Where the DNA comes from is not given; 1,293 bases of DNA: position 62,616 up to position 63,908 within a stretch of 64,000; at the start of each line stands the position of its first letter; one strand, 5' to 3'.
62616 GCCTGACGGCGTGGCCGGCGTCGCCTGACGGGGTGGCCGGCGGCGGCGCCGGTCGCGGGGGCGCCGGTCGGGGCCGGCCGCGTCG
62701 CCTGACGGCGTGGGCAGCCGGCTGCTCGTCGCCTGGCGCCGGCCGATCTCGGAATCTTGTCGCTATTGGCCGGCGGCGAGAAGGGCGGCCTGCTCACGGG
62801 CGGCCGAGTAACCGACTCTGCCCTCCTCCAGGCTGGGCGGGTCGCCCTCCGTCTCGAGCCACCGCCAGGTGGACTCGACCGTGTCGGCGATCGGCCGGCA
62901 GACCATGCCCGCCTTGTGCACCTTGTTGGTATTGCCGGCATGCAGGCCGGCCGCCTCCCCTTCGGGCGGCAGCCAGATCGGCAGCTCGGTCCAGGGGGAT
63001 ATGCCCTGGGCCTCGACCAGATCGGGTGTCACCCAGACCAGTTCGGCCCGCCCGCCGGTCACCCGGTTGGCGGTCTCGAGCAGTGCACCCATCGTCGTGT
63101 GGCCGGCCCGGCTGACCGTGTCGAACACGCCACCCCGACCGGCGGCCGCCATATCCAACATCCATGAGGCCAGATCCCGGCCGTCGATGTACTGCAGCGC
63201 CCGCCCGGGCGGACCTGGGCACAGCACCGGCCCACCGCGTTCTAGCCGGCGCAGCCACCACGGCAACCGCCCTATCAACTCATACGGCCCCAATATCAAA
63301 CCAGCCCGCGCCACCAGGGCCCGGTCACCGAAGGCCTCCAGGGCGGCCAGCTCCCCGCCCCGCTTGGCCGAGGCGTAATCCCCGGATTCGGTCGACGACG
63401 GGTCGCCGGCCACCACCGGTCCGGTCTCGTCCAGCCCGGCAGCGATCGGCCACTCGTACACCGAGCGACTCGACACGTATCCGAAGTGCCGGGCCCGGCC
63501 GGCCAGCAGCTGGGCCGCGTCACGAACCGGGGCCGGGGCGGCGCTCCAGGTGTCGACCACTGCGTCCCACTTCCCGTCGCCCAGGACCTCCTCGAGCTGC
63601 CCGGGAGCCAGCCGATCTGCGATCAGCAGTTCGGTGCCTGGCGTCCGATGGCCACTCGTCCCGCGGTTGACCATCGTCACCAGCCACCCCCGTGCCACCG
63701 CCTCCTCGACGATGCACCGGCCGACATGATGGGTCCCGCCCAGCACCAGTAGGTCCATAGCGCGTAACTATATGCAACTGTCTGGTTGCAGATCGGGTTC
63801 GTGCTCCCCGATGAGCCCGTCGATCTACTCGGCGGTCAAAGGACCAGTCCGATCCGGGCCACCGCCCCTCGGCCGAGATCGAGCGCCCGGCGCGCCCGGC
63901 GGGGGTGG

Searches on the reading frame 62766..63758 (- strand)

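Call 65: search_protein_families(library=pfam, proteins=[window:62766-63758:-], max_evalue=0.001)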
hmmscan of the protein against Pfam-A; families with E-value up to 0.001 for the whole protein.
window:62766-63758:- (331 aa): 1 family
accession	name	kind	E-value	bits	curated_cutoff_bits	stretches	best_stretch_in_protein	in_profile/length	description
PF01370.27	Epimerase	-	1.4e-08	34.9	20.9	1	4-206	2-227/240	NAD dependent epimerase/dehydratase family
